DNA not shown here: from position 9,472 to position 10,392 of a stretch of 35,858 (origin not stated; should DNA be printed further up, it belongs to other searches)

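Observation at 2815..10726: Fur-controlled metal/corrinoid-type ABC importer operon with unusual companions (FwdE-like, TsaA-like, epimerase, O-methyltransferase, Zn-ribbon HTH)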

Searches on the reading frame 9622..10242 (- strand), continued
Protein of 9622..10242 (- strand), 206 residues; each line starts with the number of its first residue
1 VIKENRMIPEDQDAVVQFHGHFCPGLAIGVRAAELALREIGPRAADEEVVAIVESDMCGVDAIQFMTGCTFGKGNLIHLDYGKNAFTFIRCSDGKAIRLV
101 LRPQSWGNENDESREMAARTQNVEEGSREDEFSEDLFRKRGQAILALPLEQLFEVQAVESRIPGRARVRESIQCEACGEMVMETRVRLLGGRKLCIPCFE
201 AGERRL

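Call 71: search_protein_families(library=ncbifam, proteins=[L009:10864-13014:+, L017:6144-7931:+, L024:8031-9746:-, L034:4576-6180:+, L042:4199-6085:+, L048:4615-6201:+, L069:6005-7552:+, L072:9633-11273:+, L075:4198-5922:+, L080:6407-7945:+], max_evalue=1e-10)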
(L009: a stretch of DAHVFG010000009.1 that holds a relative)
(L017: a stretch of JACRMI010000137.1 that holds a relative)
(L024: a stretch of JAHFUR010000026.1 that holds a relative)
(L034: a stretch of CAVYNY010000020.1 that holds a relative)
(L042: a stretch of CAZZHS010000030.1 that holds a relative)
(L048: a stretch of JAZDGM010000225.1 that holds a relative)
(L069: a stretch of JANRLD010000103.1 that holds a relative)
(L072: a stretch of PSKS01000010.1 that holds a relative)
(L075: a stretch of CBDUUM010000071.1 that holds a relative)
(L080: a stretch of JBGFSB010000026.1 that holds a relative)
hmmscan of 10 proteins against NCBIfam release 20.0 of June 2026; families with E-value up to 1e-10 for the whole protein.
L009:10864-13014:+ (717 aa): 10 families
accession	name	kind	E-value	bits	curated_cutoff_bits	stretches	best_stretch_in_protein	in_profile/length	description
NF045467.1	Opp4A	equivalog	2.5e-55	187.8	650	1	217-702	29-544/556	oligopeptide ABC transporter substrate-binding protein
TIGR02294.1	nickel_nikA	equivalog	2.7e-55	187.8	393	1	226-675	9-462/501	nickel ABC transporter substrate-binding protein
NF011942.0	PRK15413.1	equivalog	3.9e-55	187.5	594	1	225-701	30-498/512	glutathione ABC transporter substrate-binding protein GsiB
NF043070.1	DppA_dipep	equivalog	2.6e-45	155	1005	1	226-701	32-521/535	dipeptide ABC transporter periplasmic-binding protein DppA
NF045468.1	Opp5A_nikA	equivalog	4.5e-42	144.2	600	1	247-702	38-475/488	nickel ABC transporter substrate-binding protein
NF011689.0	PRK15109.1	equivalog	6.2e-38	130.8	560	1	235-702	46-526/547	ABC transporter substrate-binding protein SapA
NF047575.1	opine_bind_CntA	exception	5.1e-35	121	800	1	225-674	39-493/535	staphylopine-dependent metal ABC transporter substrate-binding lipoprotein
NF007287.0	PRK09755.1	equivalog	5.3e-29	101.4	1098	1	231-681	41-498/535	ABC transporter substrate-binding protein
TIGR04028.1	SBP_KPN_01854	hypoth_equivalog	1e-26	93.6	468.5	1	262-677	40-471/509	TIGR04028 family ABC transporter substrate-binding protein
NF011684.0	PRK15104.1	equivalog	4.6e-25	88.3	947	1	359-682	192-510/543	oligopeptide ABC transporter substrate-binding protein OppA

L017:6144-7931:+ (596 aa): 10 families
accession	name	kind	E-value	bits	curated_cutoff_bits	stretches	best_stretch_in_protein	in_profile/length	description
NF045467.1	Opp4A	equivalog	1.1e-58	198.9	650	1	96-581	29-543/556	oligopeptide ABC transporter substrate-binding protein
TIGR02294.1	nickel_nikA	equivalog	6.2e-56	189.9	393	1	127-560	30-467/501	nickel ABC transporter substrate-binding protein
NF011942.0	PRK15413.1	equivalog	3.6e-49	167.8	594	1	124-576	50-493/512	glutathione ABC transporter substrate-binding protein GsiB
NF043070.1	DppA_dipep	equivalog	7e-47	160.2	1005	1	98-577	25-517/535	dipeptide ABC transporter periplasmic-binding protein DppA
NF045468.1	Opp5A_nikA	equivalog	1.6e-45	155.5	600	1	134-587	46-480/488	nickel ABC transporter substrate-binding protein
NF011689.0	PRK15109.1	equivalog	3.1e-40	138.4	560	1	93-577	26-521/547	ABC transporter substrate-binding protein SapA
NF047575.1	opine_bind_CntA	exception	2.4e-36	125.4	800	1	132-557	65-496/535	staphylopine-dependent metal ABC transporter substrate-binding lipoprotein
TIGR04028.1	SBP_KPN_01854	hypoth_equivalog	3.9e-33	114.8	468.5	1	137-557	36-471/509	TIGR04028 family ABC transporter substrate-binding protein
NF007287.0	PRK09755.1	equivalog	8e-25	87.7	1098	1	208-559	156-496/535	ABC transporter substrate-binding protein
NF011684.0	PRK15104.1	equivalog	1.7e-21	76.6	947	1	238-557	192-502/543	oligopeptide ABC transporter substrate-binding protein OppA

L024:8031-9746:- (572 aa): 10 families
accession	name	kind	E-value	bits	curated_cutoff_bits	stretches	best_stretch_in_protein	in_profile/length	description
TIGR02294.1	nickel_nikA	equivalog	2.7e-42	145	393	1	90-480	33-424/501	nickel ABC transporter substrate-binding protein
NF047575.1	opine_bind_CntA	exception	1.2e-36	126.4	800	1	106-520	78-496/535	staphylopine-dependent metal ABC transporter substrate-binding lipoprotein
NF045467.1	Opp4A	equivalog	3.9e-35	121.1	650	1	82-537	56-536/556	oligopeptide ABC transporter substrate-binding protein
TIGR04028.1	SBP_KPN_01854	hypoth_equivalog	3.8e-21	75.2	468.5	1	91-528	29-479/509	TIGR04028 family ABC transporter substrate-binding protein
NF045468.1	Opp5A_nikA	equivalog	7.5e-21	74.2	600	1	54-536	13-466/488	nickel ABC transporter substrate-binding protein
NF043070.1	DppA_dipep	equivalog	1.5e-15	56.8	1005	1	98-524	67-501/535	dipeptide ABC transporter periplasmic-binding protein DppA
NF011942.0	PRK15413.1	equivalog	1.5e-14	53.6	594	1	108-547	74-500/512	glutathione ABC transporter substrate-binding protein GsiB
NF011684.0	PRK15104.1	equivalog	3e-13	49.3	947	0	85-167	62-142/543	oligopeptide ABC transporter substrate-binding protein OppA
NF007287.0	PRK09755.1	equivalog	8.1e-11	41.4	1098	0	90-161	61-131/535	ABC transporter substrate-binding protein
NF011689.0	PRK15109.1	equivalog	9.4e-11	41.1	560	0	107-257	81-246/547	ABC transporter substrate-binding protein SapA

L034:4576-6180:+ (535 aa): 9 families
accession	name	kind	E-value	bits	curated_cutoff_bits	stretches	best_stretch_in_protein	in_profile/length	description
TIGR02294.1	nickel_nikA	equivalog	2.2e-41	142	393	1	47-483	15-457/501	nickel ABC transporter substrate-binding protein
NF045467.1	Opp4A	equivalog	1.6e-35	122.4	650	1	190-506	205-535/556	oligopeptide ABC transporter substrate-binding protein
NF047575.1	opine_bind_CntA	exception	1.4e-30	106.4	800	1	65-487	61-493/535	staphylopine-dependent metal ABC transporter substrate-binding lipoprotein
NF045468.1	Opp5A_nikA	equivalog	3.5e-29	101.7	600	1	69-508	44-467/488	nickel ABC transporter substrate-binding protein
TIGR04028.1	SBP_KPN_01854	hypoth_equivalog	8.3e-29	100.5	468.5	1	66-496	27-477/509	TIGR04028 family ABC transporter substrate-binding protein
NF043070.1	DppA_dipep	equivalog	1.1e-24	87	1005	1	82-496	75-503/535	dipeptide ABC transporter periplasmic-binding protein DppA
NF011942.0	PRK15413.1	equivalog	2.5e-20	72.6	594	1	84-496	74-480/512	glutathione ABC transporter substrate-binding protein GsiB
NF011689.0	PRK15109.1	equivalog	1.5e-19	70.1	560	1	82-505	80-516/547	ABC transporter substrate-binding protein SapA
NF011684.0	PRK15104.1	equivalog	3e-19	69.2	947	1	69-499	69-511/543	oligopeptide ABC transporter substrate-binding protein OppA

L042:4199-6085:+ (629 aa): 9 families
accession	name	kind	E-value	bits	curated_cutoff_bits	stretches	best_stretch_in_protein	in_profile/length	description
TIGR02294.1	nickel_nikA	equivalog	4.7e-38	131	393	1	135-578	15-464/501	nickel ABC transporter substrate-binding protein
NF045467.1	Opp4A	equivalog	4.6e-32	111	650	1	156-595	65-536/556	oligopeptide ABC transporter substrate-binding protein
NF045468.1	Opp5A_nikA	equivalog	1.6e-28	99.5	600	1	157-596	44-467/488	nickel ABC transporter substrate-binding protein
NF047575.1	opine_bind_CntA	exception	3.7e-28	98.4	800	1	155-578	63-496/535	staphylopine-dependent metal ABC transporter substrate-binding lipoprotein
TIGR04028.1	SBP_KPN_01854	hypoth_equivalog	5.9e-27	94.4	468.5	1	155-585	28-478/509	TIGR04028 family ABC transporter substrate-binding protein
NF043070.1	DppA_dipep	equivalog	4.9e-21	74.9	1005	1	168-584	73-503/535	dipeptide ABC transporter periplasmic-binding protein DppA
NF011689.0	PRK15109.1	equivalog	8.8e-19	67.5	560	1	225-593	155-516/547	ABC transporter substrate-binding protein SapA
NF011942.0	PRK15413.1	equivalog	2e-16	59.8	594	1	171-444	73-349/512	glutathione ABC transporter substrate-binding protein GsiB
NF011684.0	PRK15104.1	equivalog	6.7e-13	48.2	947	0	157-210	69-122/543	oligopeptide ABC transporter substrate-binding protein OppA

L048:4615-6201:+ (529 aa): 9 families
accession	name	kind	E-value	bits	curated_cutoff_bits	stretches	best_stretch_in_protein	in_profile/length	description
NF045467.1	Opp4A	equivalog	3.9e-40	137.6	650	1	66-502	69-537/556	oligopeptide ABC transporter substrate-binding protein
TIGR02294.1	nickel_nikA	equivalog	3.4e-37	128.1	393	1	57-486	29-466/501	nickel ABC transporter substrate-binding protein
TIGR04028.1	SBP_KPN_01854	hypoth_equivalog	9.7e-33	113.5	468.5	1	60-491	27-478/509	TIGR04028 family ABC transporter substrate-binding protein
NF047575.1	opine_bind_CntA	exception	1.2e-29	103.2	800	1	62-488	64-500/535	staphylopine-dependent metal ABC transporter substrate-binding lipoprotein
NF045468.1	Opp5A_nikA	equivalog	2.7e-28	98.7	600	1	65-510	46-475/488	nickel ABC transporter substrate-binding protein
NF043070.1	DppA_dipep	equivalog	6.5e-27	94.3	1005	1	73-490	72-503/535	dipeptide ABC transporter periplasmic-binding protein DppA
NF011942.0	PRK15413.1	equivalog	5.1e-21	74.9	594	1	79-492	75-482/512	glutathione ABC transporter substrate-binding protein GsiB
NF011689.0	PRK15109.1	equivalog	5.3e-18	65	560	1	76-498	80-515/547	ABC transporter substrate-binding protein SapA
NF011684.0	PRK15104.1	equivalog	2.4e-14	53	947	0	167-493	194-511/543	oligopeptide ABC transporter substrate-binding protein OppA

L069:6005-7552:+ (516 aa): 10 families
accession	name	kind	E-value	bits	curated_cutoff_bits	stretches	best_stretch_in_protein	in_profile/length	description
TIGR02294.1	nickel_nikA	equivalog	1.1e-51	176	393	1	23-475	5-461/501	nickel ABC transporter substrate-binding protein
NF045467.1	Opp4A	equivalog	4.7e-47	160.5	650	1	36-505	48-546/556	oligopeptide ABC transporter substrate-binding protein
NF011942.0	PRK15413.1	equivalog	4.5e-45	154.3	594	1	14-506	18-502/512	glutathione ABC transporter substrate-binding protein GsiB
NF045468.1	Opp5A_nikA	equivalog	1.8e-43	148.8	600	1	47-503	37-475/488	nickel ABC transporter substrate-binding protein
NF011689.0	PRK15109.1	equivalog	7.3e-38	130.5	560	1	38-501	48-524/547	ABC transporter substrate-binding protein SapA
NF043070.1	DppA_dipep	equivalog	7.8e-38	130.3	1005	1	13-499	17-518/535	dipeptide ABC transporter periplasmic-binding protein DppA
NF047575.1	opine_bind_CntA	exception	1.8e-34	119.2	800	1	25-355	38-374/535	staphylopine-dependent metal ABC transporter substrate-binding lipoprotein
TIGR04028.1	SBP_KPN_01854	hypoth_equivalog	2.3e-26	92.5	468.5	1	69-500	46-493/509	TIGR04028 family ABC transporter substrate-binding protein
NF011684.0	PRK15104.1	equivalog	1.8e-20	73.2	947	0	22-110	36-124/543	oligopeptide ABC transporter substrate-binding protein OppA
NF007287.0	PRK09755.1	equivalog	8.1e-19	67.8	1098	1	28-140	37-146/535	ABC transporter substrate-binding protein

L072:9633-11273:+ (547 aa): 10 families
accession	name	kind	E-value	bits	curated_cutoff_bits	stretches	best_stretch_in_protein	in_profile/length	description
TIGR02294.1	nickel_nikA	equivalog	5.3e-42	144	393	1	44-508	15-481/501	nickel ABC transporter substrate-binding protein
NF045467.1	Opp4A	equivalog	7.6e-40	136.7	650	1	189-505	207-533/556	oligopeptide ABC transporter substrate-binding protein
NF047575.1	opine_bind_CntA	exception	2.1e-34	119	800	1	61-490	61-495/535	staphylopine-dependent metal ABC transporter substrate-binding lipoprotein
NF043070.1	DppA_dipep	equivalog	5.1e-26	91.3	1005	1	75-508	72-514/535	dipeptide ABC transporter periplasmic-binding protein DppA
NF045468.1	Opp5A_nikA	equivalog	1.1e-23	83.5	600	1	66-503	45-462/488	nickel ABC transporter substrate-binding protein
TIGR04028.1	SBP_KPN_01854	hypoth_equivalog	4.7e-23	81.5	468.5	1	286-500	263-480/509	TIGR04028 family ABC transporter substrate-binding protein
NF011689.0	PRK15109.1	equivalog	3.4e-22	78.8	560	1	76-507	78-517/547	ABC transporter substrate-binding protein SapA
NF011942.0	PRK15413.1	equivalog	2.2e-20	72.8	594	1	80-357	74-345/512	glutathione ABC transporter substrate-binding protein GsiB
NF007287.0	PRK09755.1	equivalog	3.8e-16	59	1098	0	9-119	7-118/535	ABC transporter substrate-binding protein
NF011684.0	PRK15104.1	equivalog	9.7e-14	50.9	947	0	65-120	69-124/543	oligopeptide ABC transporter substrate-binding protein OppA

L075:4198-5922:+ (575 aa): 9 families
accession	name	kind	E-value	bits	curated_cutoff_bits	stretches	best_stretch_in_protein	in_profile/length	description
TIGR02294.1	nickel_nikA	equivalog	2.6e-38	131.8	393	1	59-472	33-453/501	nickel ABC transporter substrate-binding protein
NF045467.1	Opp4A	equivalog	1e-37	129.7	650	1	131-499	152-535/556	oligopeptide ABC transporter substrate-binding protein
NF047575.1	opine_bind_CntA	exception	3.5e-35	121.6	800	1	60-472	64-485/535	staphylopine-dependent metal ABC transporter substrate-binding lipoprotein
NF045468.1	Opp5A_nikA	equivalog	1.1e-32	113.2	600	1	61-499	44-466/488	nickel ABC transporter substrate-binding protein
NF043070.1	DppA_dipep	equivalog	5.9e-29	101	1005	1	61-495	60-509/535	dipeptide ABC transporter periplasmic-binding protein DppA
NF011689.0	PRK15109.1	equivalog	1.5e-26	93.2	560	1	73-498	78-516/547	ABC transporter substrate-binding protein SapA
TIGR04028.1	SBP_KPN_01854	hypoth_equivalog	1.1e-22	80.3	468.5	1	61-496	30-484/509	TIGR04028 family ABC transporter substrate-binding protein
NF011942.0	PRK15413.1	equivalog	6.4e-20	71.3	594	1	62-344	59-344/512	glutathione ABC transporter substrate-binding protein GsiB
NF011684.0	PRK15104.1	equivalog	2.1e-13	49.8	947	0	61-117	69-124/543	oligopeptide ABC transporter substrate-binding protein OppA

L080:6407-7945:+ (513 aa): 10 families
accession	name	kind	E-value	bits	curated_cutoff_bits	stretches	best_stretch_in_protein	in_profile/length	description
TIGR02294.1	nickel_nikA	equivalog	1.6e-52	178.7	393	1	19-471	4-460/501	nickel ABC transporter substrate-binding protein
NF045467.1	Opp4A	equivalog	3.3e-46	157.7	650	1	171-502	200-546/556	oligopeptide ABC transporter substrate-binding protein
NF011942.0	PRK15413.1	equivalog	2e-44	152.1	594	1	10-485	18-484/512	glutathione ABC transporter substrate-binding protein GsiB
NF045468.1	Opp5A_nikA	equivalog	5.8e-44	150.4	600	1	44-500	37-475/488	nickel ABC transporter substrate-binding protein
NF043070.1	DppA_dipep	equivalog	3.1e-39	134.9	1005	1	5-496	13-518/535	dipeptide ABC transporter periplasmic-binding protein DppA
NF011689.0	PRK15109.1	equivalog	4.1e-37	128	560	1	33-509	46-532/547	ABC transporter substrate-binding protein SapA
NF047575.1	opine_bind_CntA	exception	9.7e-37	126.7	800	1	19-349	35-364/535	staphylopine-dependent metal ABC transporter substrate-binding lipoprotein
TIGR04028.1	SBP_KPN_01854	hypoth_equivalog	3.5e-26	91.8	468.5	1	66-497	46-493/509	TIGR04028 family ABC transporter substrate-binding protein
NF007287.0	PRK09755.1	equivalog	3.4e-21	75.7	1098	1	16-137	28-146/535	ABC transporter substrate-binding protein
NF011684.0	PRK15104.1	equivalog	1.4e-20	73.5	947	1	10-107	28-124/543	oligopeptide ABC transporter substrate-binding protein OppA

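Call 74: search_protein_families(library=ncbifam, proteins=[L001:1324-2151:-, L001:2163-3269:-, L001:4-1137:-, L064:10660-11622:+, L064:11972-12676:+, L001:10621-11457:+, L004:13588-14232:-, L004:12536-13591:-], max_evalue=0.00001)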
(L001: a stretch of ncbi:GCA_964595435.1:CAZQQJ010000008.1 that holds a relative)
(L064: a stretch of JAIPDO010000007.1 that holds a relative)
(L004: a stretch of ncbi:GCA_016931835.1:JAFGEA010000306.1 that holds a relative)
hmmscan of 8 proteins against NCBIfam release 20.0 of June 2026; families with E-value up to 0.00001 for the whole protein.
L001:1324-2151:- (276 aa): 0 families

L001:2163-3269:- (369 aa): 2 families
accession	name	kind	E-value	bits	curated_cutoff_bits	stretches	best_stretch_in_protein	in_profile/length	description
NF000942.0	PRK00094.1-4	subfamily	1.9e-06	27.3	257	1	6-113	4-105/334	NAD(P)H-dependent glycerol-3-phosphate dehydrogenase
NF000946.0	PRK00094.2-4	equivalog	4.8e-06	25.7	455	1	5-114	5-108/342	NAD(P)H-dependent glycerol-3-phosphate dehydrogenase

L001:4-1137:- (378 aa): 9 families
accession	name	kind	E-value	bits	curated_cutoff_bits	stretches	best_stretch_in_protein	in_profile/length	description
TIGR03329.1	Phn_aa_oxid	hypoth_equivalog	8.8e-67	225.9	632.8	1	18-378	15-377/460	putative aminophosphonate oxidoreductase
NF050086.1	pipecolate_AmaA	exception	2e-39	135.5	600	1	23-350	21-339/425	L-pipecolate oxidase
TIGR02352.1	thiamin_ThiO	equivalog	1.1e-13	51.1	250.8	1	30-368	1-323/351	glycine oxidase ThiO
TIGR03197.1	MnmC_Cterm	equivalog_domain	1.4e-12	47.5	174.2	1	29-251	1-213/400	FAD-dependent 5-carboxymethylaminomethyl-2-thiouridine(34) oxidoreductase MnmC1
TIGR01373.1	soxB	subfamily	1.5e-12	47.1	529.45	1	25-361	28-351/407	sarcosine oxidase subunit beta family protein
NF002480.1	PRK01747.1-1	equivalog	2.6e-09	36.1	540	1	23-241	244-452/645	bifunctional tRNA (5-methylaminomethyl-2-thiouridine)(34)-methyltransferase MnmC2/FAD-dependent 5-carboxymethylaminomethyl-2-thiouridine(34)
NF008726.1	PRK11728.1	equivalog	6.2e-09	35.2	299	1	29-241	2-202/389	L-2-hydroxyglutarate oxidase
TIGR03364.1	HpnW_proposed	hypoth_equivalog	1.1e-06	28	285.1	1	29-102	2-74/365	TIGR03364 family FAD-dependent oxidoreductase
NF008425.0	PRK11259.1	equivalog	2.5e-06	26.7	257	0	174-249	137-214/377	N-methyl-L-tryptophan oxidase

L064:10660-11622:+ (321 aa): 8 families
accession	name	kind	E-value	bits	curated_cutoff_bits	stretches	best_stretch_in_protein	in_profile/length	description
NF004790.0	PRK06136.1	subfamily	1.3e-16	60.9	198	1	133-300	83-239/250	uroporphyrinogen-III C-methyltransferase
NF007922.1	PRK10637.1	equivalog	1.2e-15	57.5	400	1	130-296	293-447/450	siroheme synthase CysG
TIGR01469.1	cobA_cysG_Cterm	equivalog_domain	7.4e-14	52.1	185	1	130-296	77-232/238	uroporphyrinogen-III C-methyltransferase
TIGR01465.1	cobM_cbiF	equivalog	4.2e-11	42.6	259.65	1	117-301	57-230/247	precorrin-4 C(11)-methyltransferase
TIGR02467.1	CbiE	equivalog_domain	2e-08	34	92.9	0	114-178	50-113/204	precorrin-6y C5,15-methyltransferase (decarboxylating) subunit CbiE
TIGR01467.1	cobI_cbiL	equivalog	4.5e-08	32.8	163.25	0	36-70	3-37/230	precorrin-2 C(20)-methyltransferase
NF012017.0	PRK15473.1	equivalog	5.7e-07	29.1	408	0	122-300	71-237/257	cobalt-precorrin-4 methyltransferase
TIGR02434.1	CobF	equivalog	5.6e-06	26.1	195.8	0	36-69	3-36/250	precorrin-6A synthase (deacetylating)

L064:11972-12676:+ (235 aa): 0 families

L001:10621-11457:+ (279 aa): 7 families
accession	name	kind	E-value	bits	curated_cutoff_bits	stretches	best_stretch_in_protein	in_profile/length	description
NF043040.1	corrin_prot_MT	hypoth_equivalog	5.7e-08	32.5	180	1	58-140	40-124/216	corrinoid protein-associated methyltransferase CpaM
NF041820.1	daptide_MTase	equivalog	7.1e-08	32.2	175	1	60-123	37-96/243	daptide-type RiPP biosynthesis methyltransferase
TIGR00755.1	ksgA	equivalog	2.2e-07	30.5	171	1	57-113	27-81/256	16S rRNA (adenine(1518)-N(6)/adenine(1519)-N(6))-dimethyltransferase RsmA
NF009639.0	PRK13168.1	equivalog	4.9e-07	29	458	1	58-118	299-359/446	23S rRNA (uracil(1939)-C(5))-methyltransferase RlmD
NF000499.2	Erm23S_rRNA_broad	equivalog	8.7e-07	28.6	212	1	58-116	22-78/244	23S ribosomal RNA methyltransferase Erm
TIGR01444.1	fkbM_fam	subfamily_domain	1.5e-06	28.7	37.7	1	63-125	2-62/143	FkbM family methyltransferase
TIGR02469.1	CbiT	equivalog_domain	4.9e-06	26.8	78.3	1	57-123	17-85/124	precorrin-6Y C5,15-methyltransferase (decarboxylating) subunit CbiT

L004:13588-14232:- (215 aa): 3 families
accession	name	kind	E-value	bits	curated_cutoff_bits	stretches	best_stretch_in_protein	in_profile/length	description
TIGR00073.1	hypB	equivalog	6.1e-79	264.5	121.2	1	8-214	7-213/217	hydrogenase nickel incorporation protein HypB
NF007775.0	PRK10463.1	equivalog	9.8e-78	261.4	385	1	7-214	80-287/290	hydrogenase nickel incorporation protein HypB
TIGR00101.1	ureG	equivalog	2.9e-10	40.3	204.2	1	35-212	5-192/199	urease accessory protein UreG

L004:12536-13591:- (352 aa): 23 families
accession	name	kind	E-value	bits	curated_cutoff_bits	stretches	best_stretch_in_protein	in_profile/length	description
TIGR03466.1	HpnA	hypoth_equivalog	2.3e-34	118.8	367.65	1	11-175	3-174/327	hopanoid-associated sugar epimerase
NF042422.1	oxyalk_red_OleD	equivalog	2.2e-29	102.9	580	1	11-317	3-323/329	2-alkyl-3-oxoalkanoate reductase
TIGR04180.1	EDH_00030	hypoth_equivalog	1.1e-25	90.4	475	1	12-236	2-241/297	NAD-dependent 4,6-dehydratase LegB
NF042423.1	oxyalk_red_Shew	equivalog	4.7e-25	88.4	580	1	8-233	8-239/331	2-alkyl-3-oxoalkanoate reductase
TIGR01179.1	galE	equivalog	3.8e-21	75.3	262.3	1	11-158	2-161/332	UDP-glucose 4-epimerase GalE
TIGR01181.1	dTDP_gluc_dehyt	equivalog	2.1e-20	73.1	365.1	1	11-327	2-316/321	dTDP-glucose 4,6-dehydratase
TIGR01746.1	Thioester-redct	subfamily_domain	4e-18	65.8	213.35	1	50-178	61-202/371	thioester reductase domain-containing protein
NF052578.1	StrlDmthSdmBMthl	equivalog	1.9e-17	64.1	600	1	12-175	4-173/328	sterol demethylase protein SdmB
NF043036.1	ErythonDh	equivalog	8.3e-17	61.4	325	1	11-162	3-169/321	D-erythronate dehydrogenase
NF004520.0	PRK05865.1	equivalog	1.6e-15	56.1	1509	1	12-120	4-105/854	sugar epimerase family protein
TIGR03589.1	PseB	equivalog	2.8e-13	49.5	407.75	1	9-118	5-125/324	UDP-N-acetylglucosamine 4,6-dehydratase (inverting)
TIGR02622.1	CDP_4_6_dhtase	equivalog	4e-13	49.2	278.45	1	9-158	5-170/352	CDP-glucose 4,6-dehydratase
NF011728.1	PRK15181.1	equivalog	4.6e-13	48.9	760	1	9-156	16-178/348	Vi polysaccharide biosynthesis UDP-N-acetylglucosaminuronic acid C-4 epimerase TviC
TIGR02197.1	heptose_epim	equivalog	6.2e-12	45.3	274.6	1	12-151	2-147/316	ADP-glyceromanno-heptose 6-epimerase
NF041293.1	G6PDh_Azf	equivalog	7.2e-12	45.2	400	1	11-121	5-118/252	NAD-dependent glucose-6-phosphate dehydrogenase Azf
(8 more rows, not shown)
